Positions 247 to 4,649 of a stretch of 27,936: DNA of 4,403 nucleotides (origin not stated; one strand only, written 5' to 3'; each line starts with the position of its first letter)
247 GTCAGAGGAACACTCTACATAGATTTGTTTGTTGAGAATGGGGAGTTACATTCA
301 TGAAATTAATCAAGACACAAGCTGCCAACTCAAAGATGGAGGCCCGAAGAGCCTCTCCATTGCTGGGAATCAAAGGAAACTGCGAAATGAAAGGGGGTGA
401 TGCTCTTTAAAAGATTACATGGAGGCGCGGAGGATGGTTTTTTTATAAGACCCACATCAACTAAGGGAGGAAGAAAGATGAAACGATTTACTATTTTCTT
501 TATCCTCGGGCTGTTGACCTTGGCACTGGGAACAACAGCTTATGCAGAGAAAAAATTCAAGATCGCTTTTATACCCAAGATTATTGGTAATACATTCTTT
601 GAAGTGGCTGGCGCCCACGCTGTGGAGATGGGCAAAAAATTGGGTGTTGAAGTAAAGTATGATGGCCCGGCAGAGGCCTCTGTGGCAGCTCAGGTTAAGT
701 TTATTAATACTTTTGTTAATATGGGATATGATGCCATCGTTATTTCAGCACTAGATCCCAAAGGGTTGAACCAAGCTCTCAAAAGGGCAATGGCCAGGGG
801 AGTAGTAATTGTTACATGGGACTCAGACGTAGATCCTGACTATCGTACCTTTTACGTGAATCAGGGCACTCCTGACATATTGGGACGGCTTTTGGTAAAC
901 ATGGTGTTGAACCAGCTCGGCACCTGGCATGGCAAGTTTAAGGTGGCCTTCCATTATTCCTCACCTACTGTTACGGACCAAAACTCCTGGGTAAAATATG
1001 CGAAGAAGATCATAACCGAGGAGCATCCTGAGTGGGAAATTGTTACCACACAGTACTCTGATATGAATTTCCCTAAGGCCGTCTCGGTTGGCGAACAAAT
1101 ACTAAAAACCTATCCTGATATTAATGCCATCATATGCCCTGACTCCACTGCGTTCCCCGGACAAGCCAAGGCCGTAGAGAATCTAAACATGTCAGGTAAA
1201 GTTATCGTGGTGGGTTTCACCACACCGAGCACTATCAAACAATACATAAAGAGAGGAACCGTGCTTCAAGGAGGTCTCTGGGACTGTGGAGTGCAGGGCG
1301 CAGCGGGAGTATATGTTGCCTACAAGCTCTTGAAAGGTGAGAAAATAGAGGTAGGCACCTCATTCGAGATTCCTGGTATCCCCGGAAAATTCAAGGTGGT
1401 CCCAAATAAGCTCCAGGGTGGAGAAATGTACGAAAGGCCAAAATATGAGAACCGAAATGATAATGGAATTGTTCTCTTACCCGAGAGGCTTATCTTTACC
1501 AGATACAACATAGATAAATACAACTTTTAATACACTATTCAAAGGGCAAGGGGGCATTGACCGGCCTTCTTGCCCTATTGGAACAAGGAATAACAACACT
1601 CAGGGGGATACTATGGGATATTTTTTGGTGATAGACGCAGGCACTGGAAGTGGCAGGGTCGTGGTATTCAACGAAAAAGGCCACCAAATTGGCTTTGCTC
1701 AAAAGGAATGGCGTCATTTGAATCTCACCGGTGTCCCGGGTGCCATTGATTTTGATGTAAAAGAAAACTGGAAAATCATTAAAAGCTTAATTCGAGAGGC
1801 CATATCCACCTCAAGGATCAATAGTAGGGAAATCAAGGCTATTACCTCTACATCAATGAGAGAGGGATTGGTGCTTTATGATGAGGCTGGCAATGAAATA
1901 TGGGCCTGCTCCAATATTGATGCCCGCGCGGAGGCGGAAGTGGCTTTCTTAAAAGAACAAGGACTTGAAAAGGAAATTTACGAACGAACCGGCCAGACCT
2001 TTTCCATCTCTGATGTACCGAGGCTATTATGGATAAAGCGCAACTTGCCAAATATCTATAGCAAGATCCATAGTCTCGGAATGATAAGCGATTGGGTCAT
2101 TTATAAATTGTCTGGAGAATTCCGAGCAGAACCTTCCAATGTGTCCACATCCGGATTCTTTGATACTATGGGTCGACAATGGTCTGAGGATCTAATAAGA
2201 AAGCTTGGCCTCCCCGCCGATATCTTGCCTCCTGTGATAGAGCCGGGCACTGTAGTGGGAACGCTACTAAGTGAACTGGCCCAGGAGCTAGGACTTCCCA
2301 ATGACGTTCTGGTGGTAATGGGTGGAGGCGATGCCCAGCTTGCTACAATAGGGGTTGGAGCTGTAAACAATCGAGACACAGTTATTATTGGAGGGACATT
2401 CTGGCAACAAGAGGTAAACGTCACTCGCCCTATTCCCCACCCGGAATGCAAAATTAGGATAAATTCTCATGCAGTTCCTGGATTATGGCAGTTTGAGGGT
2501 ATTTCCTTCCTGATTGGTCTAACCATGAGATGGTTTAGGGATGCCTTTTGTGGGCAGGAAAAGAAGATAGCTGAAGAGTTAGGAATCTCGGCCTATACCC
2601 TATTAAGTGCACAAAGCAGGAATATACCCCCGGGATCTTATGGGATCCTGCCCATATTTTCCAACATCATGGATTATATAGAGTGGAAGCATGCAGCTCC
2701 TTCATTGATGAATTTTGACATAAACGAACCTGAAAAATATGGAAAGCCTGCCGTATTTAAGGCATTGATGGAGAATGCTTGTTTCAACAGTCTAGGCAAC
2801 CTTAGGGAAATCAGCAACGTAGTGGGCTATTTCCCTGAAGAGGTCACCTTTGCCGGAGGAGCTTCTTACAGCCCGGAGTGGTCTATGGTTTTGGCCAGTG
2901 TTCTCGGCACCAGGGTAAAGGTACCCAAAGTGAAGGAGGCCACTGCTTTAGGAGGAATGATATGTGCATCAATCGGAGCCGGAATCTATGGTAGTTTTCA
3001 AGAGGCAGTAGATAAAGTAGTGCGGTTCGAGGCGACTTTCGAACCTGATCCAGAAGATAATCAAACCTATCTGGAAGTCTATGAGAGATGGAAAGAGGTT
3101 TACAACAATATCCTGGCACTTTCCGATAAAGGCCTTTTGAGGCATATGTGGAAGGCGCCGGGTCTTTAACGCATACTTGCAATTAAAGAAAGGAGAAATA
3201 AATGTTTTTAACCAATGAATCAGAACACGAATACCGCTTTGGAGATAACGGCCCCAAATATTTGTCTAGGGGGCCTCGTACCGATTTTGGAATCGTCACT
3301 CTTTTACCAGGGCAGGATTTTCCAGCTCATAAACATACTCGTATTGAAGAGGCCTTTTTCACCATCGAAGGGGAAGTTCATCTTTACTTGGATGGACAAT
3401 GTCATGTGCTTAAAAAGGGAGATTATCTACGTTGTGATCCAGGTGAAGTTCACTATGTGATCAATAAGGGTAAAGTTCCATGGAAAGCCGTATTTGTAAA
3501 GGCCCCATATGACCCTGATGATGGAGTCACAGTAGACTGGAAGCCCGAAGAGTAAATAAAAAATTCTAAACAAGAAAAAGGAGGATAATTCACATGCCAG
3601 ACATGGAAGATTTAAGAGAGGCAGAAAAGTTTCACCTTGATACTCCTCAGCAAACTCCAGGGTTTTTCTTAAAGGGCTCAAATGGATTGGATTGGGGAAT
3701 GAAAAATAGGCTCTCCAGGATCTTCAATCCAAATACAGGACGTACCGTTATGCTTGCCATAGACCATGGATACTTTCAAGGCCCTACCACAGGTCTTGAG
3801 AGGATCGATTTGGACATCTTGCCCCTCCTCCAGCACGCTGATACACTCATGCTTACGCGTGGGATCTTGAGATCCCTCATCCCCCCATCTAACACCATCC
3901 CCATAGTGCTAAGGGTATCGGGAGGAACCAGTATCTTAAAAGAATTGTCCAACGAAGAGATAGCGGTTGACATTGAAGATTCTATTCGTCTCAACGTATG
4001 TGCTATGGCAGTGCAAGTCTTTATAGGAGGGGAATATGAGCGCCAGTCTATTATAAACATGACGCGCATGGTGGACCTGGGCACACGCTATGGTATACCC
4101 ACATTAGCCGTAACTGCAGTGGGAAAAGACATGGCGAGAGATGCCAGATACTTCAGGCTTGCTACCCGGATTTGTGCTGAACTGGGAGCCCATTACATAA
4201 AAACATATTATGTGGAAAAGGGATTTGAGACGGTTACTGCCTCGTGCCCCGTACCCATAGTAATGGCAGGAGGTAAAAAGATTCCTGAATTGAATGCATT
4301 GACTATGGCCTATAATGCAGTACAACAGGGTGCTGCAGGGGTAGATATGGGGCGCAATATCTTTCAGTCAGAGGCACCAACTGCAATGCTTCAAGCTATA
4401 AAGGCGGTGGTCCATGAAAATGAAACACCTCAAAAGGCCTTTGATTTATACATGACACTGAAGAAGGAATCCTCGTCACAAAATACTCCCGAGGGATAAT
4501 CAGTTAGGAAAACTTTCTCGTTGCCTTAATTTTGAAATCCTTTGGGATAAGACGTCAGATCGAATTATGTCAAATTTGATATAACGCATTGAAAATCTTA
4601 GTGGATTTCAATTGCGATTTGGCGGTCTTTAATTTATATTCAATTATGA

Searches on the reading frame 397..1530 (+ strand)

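Call 9: search_protein_families(library=pfam, proteins=[window:397-1530:+], max_evalue=0.001)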
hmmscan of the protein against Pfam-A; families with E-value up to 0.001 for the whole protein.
window:397-1530:+ (377 aa): 1 family
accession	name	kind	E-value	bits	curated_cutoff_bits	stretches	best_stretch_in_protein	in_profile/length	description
PF13407.12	Peripla_BP_4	-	8.2e-63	212.8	35.1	1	56-316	1-258/258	Periplasmic binding protein domain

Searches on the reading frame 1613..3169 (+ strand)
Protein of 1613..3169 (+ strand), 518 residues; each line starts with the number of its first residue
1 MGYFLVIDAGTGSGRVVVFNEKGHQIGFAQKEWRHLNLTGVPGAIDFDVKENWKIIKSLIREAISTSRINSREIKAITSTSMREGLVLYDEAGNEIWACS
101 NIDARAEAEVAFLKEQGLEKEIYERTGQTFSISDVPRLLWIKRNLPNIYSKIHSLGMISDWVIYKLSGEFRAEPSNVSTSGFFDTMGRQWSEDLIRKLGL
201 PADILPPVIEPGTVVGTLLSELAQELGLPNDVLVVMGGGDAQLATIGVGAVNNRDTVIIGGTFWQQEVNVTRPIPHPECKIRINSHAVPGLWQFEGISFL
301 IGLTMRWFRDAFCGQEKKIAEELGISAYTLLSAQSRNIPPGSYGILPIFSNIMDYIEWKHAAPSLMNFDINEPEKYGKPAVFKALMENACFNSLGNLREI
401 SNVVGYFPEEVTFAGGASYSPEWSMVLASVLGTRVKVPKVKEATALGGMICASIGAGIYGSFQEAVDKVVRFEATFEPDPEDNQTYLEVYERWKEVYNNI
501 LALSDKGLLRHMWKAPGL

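Call 9: search_protein_families(library=pfam, proteins=[window:1613-3169:+], max_evalue=0.001)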
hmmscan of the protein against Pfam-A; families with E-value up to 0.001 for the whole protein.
window:1613-3169:+ (518 aa): 2 families
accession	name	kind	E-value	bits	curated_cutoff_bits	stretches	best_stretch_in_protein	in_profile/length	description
PF00370.27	FGGY_N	-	5.6e-50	170.7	28.8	1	3-247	1-245/245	FGGY family of carbohydrate kinases, N-terminal domain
PF02782.22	FGGY_C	-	6.2e-13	49.4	27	1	286-455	32-197/198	FGGY family of carbohydrate kinases, C-terminal domain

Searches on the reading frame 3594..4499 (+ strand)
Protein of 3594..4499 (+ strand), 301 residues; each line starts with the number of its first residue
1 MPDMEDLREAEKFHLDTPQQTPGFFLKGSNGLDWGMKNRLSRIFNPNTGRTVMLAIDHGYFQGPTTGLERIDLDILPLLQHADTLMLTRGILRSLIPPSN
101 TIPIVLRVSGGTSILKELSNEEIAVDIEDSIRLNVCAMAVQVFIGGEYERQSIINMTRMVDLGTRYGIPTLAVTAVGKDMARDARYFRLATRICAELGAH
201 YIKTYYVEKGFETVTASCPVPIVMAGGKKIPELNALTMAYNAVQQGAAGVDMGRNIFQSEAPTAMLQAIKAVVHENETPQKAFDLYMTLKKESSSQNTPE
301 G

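Call 9: search_protein_families(library=pfam, proteins=[window:3594-4499:+], max_evalue=0.001)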
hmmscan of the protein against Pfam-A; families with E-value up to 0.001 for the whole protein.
window:3594-4499:+ (301 aa): 1 family
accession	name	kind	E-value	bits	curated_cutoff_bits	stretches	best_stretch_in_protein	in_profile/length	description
PF01791.15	DeoC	-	8.7e-18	65.2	23.8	1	51-259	1-229/229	DeoC/LacD family aldolase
